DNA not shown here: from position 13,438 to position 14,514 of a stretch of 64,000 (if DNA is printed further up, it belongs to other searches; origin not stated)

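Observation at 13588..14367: RRM RNA-binding domain fused to a class I SAM methyltransferase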

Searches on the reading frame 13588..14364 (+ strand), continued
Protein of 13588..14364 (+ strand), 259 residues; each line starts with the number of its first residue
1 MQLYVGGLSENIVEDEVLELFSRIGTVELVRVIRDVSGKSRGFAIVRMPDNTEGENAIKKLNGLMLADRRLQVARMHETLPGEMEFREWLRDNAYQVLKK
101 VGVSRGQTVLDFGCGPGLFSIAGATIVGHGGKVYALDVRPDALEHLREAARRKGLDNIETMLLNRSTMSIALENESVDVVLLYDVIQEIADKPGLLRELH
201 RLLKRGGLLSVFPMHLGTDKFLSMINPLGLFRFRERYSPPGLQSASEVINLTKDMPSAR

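Call 7: find_encoding_contigs(protein=P0001, flank=8000, max_places=3)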
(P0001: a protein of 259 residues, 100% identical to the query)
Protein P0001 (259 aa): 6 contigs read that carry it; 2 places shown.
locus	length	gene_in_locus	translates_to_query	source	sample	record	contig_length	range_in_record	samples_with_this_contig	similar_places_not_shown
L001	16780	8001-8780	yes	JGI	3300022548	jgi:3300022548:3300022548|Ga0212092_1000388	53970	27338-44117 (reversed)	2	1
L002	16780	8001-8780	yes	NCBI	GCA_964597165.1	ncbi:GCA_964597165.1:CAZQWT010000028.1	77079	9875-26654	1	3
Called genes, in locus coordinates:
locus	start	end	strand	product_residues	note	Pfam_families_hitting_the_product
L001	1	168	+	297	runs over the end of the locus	PF00005:ABC_tran, PF13304:AAA_21 (weak)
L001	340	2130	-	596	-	PF00496:SBP_bac_5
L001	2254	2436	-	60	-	-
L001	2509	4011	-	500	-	PF00370:FGGY_N, PF02782:FGGY_C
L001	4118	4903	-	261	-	PF12146:Hydrolase_4, PF00561:Abhydrolase_1, PF12697:Abhydrolase_6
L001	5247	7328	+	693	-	PF04879:Molybdop_Fe4S4 (weak), PF00384:Molybdopterin, PF01568:Molydop_binding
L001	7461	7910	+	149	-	-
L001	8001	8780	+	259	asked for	PF00076:RRM_1, PF01209:Ubie_methyltran, PF13489:Methyltransf_23, PF01728:FtsJ (weak), PF13847:Methyltransf_31, PF08241:Methyltransf_11, PF08242:Methyltransf_12, PF13649:Methyltransf_25, +1 more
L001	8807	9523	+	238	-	PF08901:DUF1847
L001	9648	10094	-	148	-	-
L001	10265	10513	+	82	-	-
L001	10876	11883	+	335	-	PF00478:IMPDH, PF03060:NMO, PF05690:ThiG (faint), PF01070:FMN_dh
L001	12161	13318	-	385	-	PF02515:CoA_transf_3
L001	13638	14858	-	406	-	PF02515:CoA_transf_3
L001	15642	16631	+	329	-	PF19300:BPD_transp_1_N, PF00528:BPD_transp_1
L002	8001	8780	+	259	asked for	PF00076:RRM_1, PF01209:Ubie_methyltran, PF13489:Methyltransf_23, PF01728:FtsJ (weak), PF13847:Methyltransf_31, PF08241:Methyltransf_11, PF08242:Methyltransf_12, PF13649:Methyltransf_25, +1 more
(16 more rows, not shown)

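Call 8: find_encoding_contigs(protein=P0006, flank=8000, max_places=3)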
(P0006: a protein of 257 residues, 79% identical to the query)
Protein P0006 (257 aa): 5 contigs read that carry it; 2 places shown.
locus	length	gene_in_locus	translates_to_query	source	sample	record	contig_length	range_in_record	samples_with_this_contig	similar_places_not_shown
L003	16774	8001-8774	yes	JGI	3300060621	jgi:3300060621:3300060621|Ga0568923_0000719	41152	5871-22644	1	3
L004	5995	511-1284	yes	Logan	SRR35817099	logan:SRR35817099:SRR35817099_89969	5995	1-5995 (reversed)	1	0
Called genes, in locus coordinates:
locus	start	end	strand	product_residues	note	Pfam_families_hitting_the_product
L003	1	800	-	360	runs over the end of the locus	PF03704:BTAD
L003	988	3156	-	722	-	PF02589:LUD_dom, PF13187:Fer4_9 (faint), PF12838:Fer4_7 (weak), PF13183:Fer4_8, PF13237:Fer4_10 (faint), PF13534:Fer4_17 (weak), PF14691:Fer4_20 (faint), PF02754:CCG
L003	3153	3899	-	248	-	PF02589:LUD_dom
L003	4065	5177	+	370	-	PF04422:FrhB_FdhB_N, PF04432:FrhB_FdhB_C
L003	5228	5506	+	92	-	PF08666:SAF (weak)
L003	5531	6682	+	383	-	PF04295:GD_AH_second, PF20629:GD_AH_C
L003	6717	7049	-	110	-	-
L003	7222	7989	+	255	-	PF01026:TatD_DNase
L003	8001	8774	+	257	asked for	PF00076:RRM_1, PF13489:Methyltransf_23, PF01209:Ubie_methyltran, PF06325:PrmA, PF13847:Methyltransf_31, PF08241:Methyltransf_11, PF08242:Methyltransf_12, PF13649:Methyltransf_25, +3 more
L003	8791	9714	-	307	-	-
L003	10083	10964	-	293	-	-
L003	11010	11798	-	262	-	PF00378:ECH_1, PF16113:ECH_2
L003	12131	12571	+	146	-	PF07366:SnoaL, PF12680:SnoaL_2, PF14534:DUF4440 (weak)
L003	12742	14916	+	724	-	PF00580:UvrD-helicase, PF01443:Viral_helicase1 (faint), PF13245:AAA_19, PF13361:UvrD_C, PF13538:UvrD_C_2, PF21196:PcrA_UvrD_tudor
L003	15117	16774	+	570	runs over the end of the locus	PF02518:HATPase_c, PF13589:HATPase_c_3, PF01119:DNA_mis_repair, PF08676:MutL_C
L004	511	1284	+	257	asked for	PF00076:RRM_1, PF13489:Methyltransf_23, PF01209:Ubie_methyltran, PF06325:PrmA, PF13847:Methyltransf_31, PF08241:Methyltransf_11, PF08242:Methyltransf_12, PF13649:Methyltransf_25, +3 more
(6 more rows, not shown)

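Call 9: find_encoding_contigs(protein=P0059, flank=8000, max_places=2)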
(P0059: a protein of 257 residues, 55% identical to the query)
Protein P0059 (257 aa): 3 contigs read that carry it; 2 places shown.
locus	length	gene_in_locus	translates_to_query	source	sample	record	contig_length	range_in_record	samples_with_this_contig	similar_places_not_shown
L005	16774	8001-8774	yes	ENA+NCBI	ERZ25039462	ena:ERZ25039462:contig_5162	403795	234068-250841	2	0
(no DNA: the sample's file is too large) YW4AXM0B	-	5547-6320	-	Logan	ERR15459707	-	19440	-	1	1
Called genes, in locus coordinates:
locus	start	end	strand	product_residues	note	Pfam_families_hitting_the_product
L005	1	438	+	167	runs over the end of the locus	PF10502:Peptidase_S26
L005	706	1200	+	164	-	PF09968:DUF2202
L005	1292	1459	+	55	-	PF09968:DUF2202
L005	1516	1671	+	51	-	-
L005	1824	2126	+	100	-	PF14358:DUF4405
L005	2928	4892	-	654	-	PF02730:AFOR_N, PF01314:AFOR_C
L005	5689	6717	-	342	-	-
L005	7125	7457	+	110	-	PF07670:Gate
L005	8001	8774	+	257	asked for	PF00076:RRM_1, PF01209:Ubie_methyltran, PF13489:Methyltransf_23, PF06325:PrmA (weak), PF13847:Methyltransf_31, PF08241:Methyltransf_11, PF08242:Methyltransf_12, PF13649:Methyltransf_25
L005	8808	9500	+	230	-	PF08901:DUF1847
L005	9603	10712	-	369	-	PF00291:PALP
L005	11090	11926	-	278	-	PF23023:Anti-Pycsar_Apyc1, PF00753:Lactamase_B, PF16661:Lactamase_B_6 (faint), PF12706:Lactamase_B_2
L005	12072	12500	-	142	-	PF00578:AhpC-TSA, PF08534:Redoxin (weak), PF10417:1-cysPrx_C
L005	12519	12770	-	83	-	PF00578:AhpC-TSA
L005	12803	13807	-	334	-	PF01883:FeS_assembly_P, PF01656:CbiA, PF10609:ParA, PF13614:AAA_31 (faint)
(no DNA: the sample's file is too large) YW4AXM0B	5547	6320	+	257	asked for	PF00076:RRM_1, PF01209:Ubie_methyltran, PF13489:Methyltransf_23, PF06325:PrmA (weak), PF13847:Methyltransf_31, PF08241:Methyltransf_11, PF08242:Methyltransf_12, PF13649:Methyltransf_25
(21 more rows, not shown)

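Call 16: find_related_loci(query=A1, collection=genome_contigs, flank=6000)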
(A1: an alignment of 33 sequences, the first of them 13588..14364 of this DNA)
Query A1 (259 aa) in genome_contigs; peptide patterns used: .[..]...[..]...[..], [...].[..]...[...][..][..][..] (x = any residue, [..] = any of these).
599 stretches matched a pattern (row limit reached: there are more); 487 encode a relative of the query (tblastn E <= 1e-3); the best 80 are kept; 80 distinct loci.
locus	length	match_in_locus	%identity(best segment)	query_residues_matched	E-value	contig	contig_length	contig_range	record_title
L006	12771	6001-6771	79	1-256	8e-136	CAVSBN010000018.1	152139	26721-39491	MAG: uncultured Chloroflexia bacterium isolate MFD04408.bin.2.187 genome assembly, contig: contig_52170, whole genome sh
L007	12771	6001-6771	77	1-256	8e-131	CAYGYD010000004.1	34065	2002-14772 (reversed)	MAG TPA_asm: uncultured Dehalococcoidales bacterium isolate ERP119294_co4_27 genome assembly, contig: NODE_1004_length_3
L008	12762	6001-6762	55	1-253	4e-95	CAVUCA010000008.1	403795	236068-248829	MAG: uncultured Chloroflexia bacterium isolate MFD00905.bin.2.93 genome assembly, contig: contig_5162, whole genome shot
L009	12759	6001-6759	61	1-252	8e-94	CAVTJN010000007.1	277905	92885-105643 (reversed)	MAG: uncultured Chloroflexia bacterium isolate MFD05942.bin.1.364 genome assembly, contig: contig_26266, whole genome sh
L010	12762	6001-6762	56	1-253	3e-91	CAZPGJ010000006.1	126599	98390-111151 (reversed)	MAG TPA_asm: uncultured Dehalococcoidales bacterium isolate binchicken_co294_83 genome assembly, contig: NODE_246_length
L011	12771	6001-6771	54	1-256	3e-90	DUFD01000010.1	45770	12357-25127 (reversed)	MAG TPA_asm: Dehalococcoidia bacterium isolate W589 Contig10, whole genome shotgun sequence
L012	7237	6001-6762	54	1-253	2e-86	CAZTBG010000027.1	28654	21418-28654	MAG TPA_asm: uncultured Dehalococcoidales bacterium isolate SRP214966_co4_511 genome assembly, contig: NODE_1169_length_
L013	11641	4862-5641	52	1-259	1e-85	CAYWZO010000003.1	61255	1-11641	MAG TPA_asm: uncultured Dehalococcoidaceae bacterium isolate binchicken_co34_471 genome assembly, contig: NODE_584_lengt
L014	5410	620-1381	53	1-253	1e-85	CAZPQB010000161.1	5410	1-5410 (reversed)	MAG TPA_asm: uncultured Dehalococcoidaceae bacterium isolate SRP214966_co4_72 genome assembly, contig: NODE_22259_length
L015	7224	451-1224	51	1-257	7e-83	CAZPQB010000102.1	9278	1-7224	MAG TPA_asm: uncultured Dehalococcoidaceae bacterium isolate SRP214966_co4_72 genome assembly, contig: NODE_8568_length_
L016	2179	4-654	55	37-253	1e-79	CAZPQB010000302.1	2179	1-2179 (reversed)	MAG TPA_asm: uncultured Dehalococcoidaceae bacterium isolate SRP214966_co4_72 genome assembly, contig: NODE_107019_lengt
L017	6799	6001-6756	47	2-253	8e-70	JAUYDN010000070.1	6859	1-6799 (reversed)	MAG: Dehalococcoidia bacterium isolate C20_metabat.bin.39 C20_k141_788168, whole genome shotgun sequence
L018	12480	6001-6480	42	85-253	6e-34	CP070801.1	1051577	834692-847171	MAG: Candidatus Aenigmatarchaeota archaeon isolate bin1364 chromosome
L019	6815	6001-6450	43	89-238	3e-34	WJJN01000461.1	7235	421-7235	MAG: candidate division KSB1 bacterium isolate Bin_079 k141_1371874, whole genome shotgun sequence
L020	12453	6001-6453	42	89-236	6e-34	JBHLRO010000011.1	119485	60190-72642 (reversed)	MAG: Candidatus Thorarchaeota archaeon isolate TM1M.79 TM1M.79@328, whole genome shotgun sequence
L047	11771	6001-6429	44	87-233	8e-29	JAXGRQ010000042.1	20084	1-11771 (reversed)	MAG: Syntrophales bacterium isolate AnMBR.bin353 bin353_42, whole genome shotgun sequence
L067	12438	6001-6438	42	84-232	1e-26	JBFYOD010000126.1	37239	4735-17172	MAG: Candidatus Aminicenantes bacterium isolate PPR_0111 PPR_0111.fa_k121_670635, whole genome shotgun sequence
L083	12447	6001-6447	38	84-236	8e-25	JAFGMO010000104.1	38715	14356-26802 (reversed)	MAG: Candidatus Aminicenantes bacterium isolate Zod_Metabat.480 k87_15053667, whole genome shotgun sequence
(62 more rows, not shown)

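Call 18: predict_structure(alignment_id=A1)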
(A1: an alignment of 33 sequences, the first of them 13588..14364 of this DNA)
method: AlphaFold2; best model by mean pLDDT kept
length: 259 residues; sequences in the alignment: 33
mean_pLDDT: 93.6   pTM: 0.87
mean pLDDT of the five models: 93.6, 92.9, 91.3, 91.0, 90.2
residues with pLDDT >= 90: 225; 70-90: 30; 50-70: 2; < 50: 2
segments of 3 or more residues with pLDDT < 50: none
pLDDT, mean of each block of 10 residues (from residue 1): 95 95 96 89 95 96 92 93 93 95 98 94 98 96 96 97 84 97 92 94 96 95 95 93 94 74
secondary structure, 60 per line:
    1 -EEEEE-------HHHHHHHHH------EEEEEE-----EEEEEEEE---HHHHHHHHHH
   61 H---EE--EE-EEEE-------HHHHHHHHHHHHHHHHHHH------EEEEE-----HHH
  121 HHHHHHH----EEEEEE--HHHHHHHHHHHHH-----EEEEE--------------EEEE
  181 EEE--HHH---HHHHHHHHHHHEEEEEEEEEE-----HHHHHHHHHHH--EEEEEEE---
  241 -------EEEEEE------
elements in order: E2-6 H14-22 E29-34 E40-47 H51-61 E72-75 H83-101 E108-112 H118-127 E132-137 H140-152 E158-162 E177-183 H192-202 E203-212 H218-228 E231-237 E248-253

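Call 21: fold_search(model_id=the predicted structure, library=pdb)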
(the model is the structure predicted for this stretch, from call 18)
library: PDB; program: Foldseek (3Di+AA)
matches with E <= 10: 2000; with E <= 0.001: 1515
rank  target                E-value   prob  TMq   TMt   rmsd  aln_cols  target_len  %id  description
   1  3dh0_A                5.0e-15  1.00  0.54  0.72   4.3       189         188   22  Crystal structure of a SAM dependent methyltransferase from Aquifex aeolicus (released 2008-07-15)
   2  3dh0_B                1.8e-14  1.00  0.56  0.74   4.2       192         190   21  Crystal structure of a SAM dependent methyltransferase from Aquifex aeolicus (released 2008-07-15)
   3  3lhd_A                1.8e-13  1.00  0.47  0.48  14.6       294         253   13  Crystal structure of P. abyssi tRNA m1A58 methyltransferase in complex with S-adenosyl-L-homocysteine (released 2010-05-19)
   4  1o54                  1.2e-12  1.00  0.51  0.50  12.0       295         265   15  Crystal structure of SAM-dependent O-methyltransferase (TM0748) from Thermotoga maritima at 1.65 A resolution (released 2003-08-19)
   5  2pwy_A                1.3e-12  1.00  0.51  0.53  11.8       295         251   17  Crystal Structure of a m1A58 tRNA methyltransferase (released 2008-02-26)
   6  3mb5                  2.2e-12  1.00  0.49  0.50  13.3       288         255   14  Crystal structure of P. abyssi tRNA m1A58 methyltransferase in complex with S-adenosyl-L-methionine (released 2010-05-12)
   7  5c0o_E                3.4e-12  1.00  0.50  0.54  11.1       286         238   15  m1A58 tRNA methyltransferase mutant - Y78A (released 2015-07-08)
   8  2pwy_B                3.6e-12  1.00  0.50  0.52  11.6       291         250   15  Crystal Structure of a m1A58 tRNA methyltransferase (released 2008-02-26)
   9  2yxl                  3.6e-12  1.00  0.46  0.28  10.4       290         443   18  Crystal Structure of PH0851 (released 2008-04-29)
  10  1i9g                  5.7e-12  1.00  0.49  0.48  12.3       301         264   17  CRYSTAL STRUCTURE OF AN ADOMET DEPENDENT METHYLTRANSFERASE (released 2001-09-26)
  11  5c1i_B                6.4e-12  1.00  0.49  0.51   8.0       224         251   16  m1A58 tRNA methyltransferase mutant - D170A (released 2015-06-24)
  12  5c0o_G                1.3e-11  1.00  0.48  0.52  11.6       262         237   16  m1A58 tRNA methyltransferase mutant - Y78A (released 2015-07-08)
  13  4kdr                  1.4e-11  1.00  0.54  0.67   3.5       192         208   18  Crystal Structure of UBIG/SAH complex (released 2014-04-30)
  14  6zxy                  2.2e-11  1.00  0.50  0.41  17.0       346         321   15  Structure of Archaeoglobus fulgidus Trm11 m2G10 tRNA methyltransferase enzyme (released 2020-09-23)
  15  5c0o_H                2.5e-11  1.00  0.47  0.57   5.4       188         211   19  m1A58 tRNA methyltransferase mutant - Y78A (released 2015-07-08)
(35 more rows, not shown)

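Call 22: search_protein_representatives(alignment_id=A1)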
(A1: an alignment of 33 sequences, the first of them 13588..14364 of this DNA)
Query: 33 sequences, 257 profile positions. Proteins with E-value up to 0.001 (for the whole library): 66706; up to 1e-10: 10397; up to 1e-30: 301. The best 150 are listed.
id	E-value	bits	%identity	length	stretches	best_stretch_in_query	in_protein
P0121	5.9e-114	395.9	-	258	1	1-255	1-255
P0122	2.9e-94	331.4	-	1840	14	3-75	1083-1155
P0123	2.4e-88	312.0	-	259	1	2-255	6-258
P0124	1.6e-87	309.3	-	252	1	5-254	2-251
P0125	5.1e-79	281.4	-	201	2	118-254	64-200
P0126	6.1e-64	232.0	-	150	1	111-256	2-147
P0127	1.1e-57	211.6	-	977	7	3-87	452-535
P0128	2.5e-56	207.1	-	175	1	83-239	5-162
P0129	6.3e-56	205.7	-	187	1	84-240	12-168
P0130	5.2e-55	202.8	-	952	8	3-78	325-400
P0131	1.0e-53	198.5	-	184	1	1-146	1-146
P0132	4.0e-52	193.3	-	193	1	84-239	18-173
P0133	4.8e-52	193.0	-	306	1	1-157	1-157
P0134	2.1e-49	184.4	-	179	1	86-237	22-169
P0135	1.3e-48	181.8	-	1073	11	2-73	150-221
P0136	1.5e-48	181.6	-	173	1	83-240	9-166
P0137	5.9e-48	179.6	-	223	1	84-239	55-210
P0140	3.0e-47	177.3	-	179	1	83-235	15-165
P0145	4.4e-44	166.9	-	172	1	84-238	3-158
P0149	1.5e-42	161.9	-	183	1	84-240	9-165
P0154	1.6e-41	158.6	-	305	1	84-236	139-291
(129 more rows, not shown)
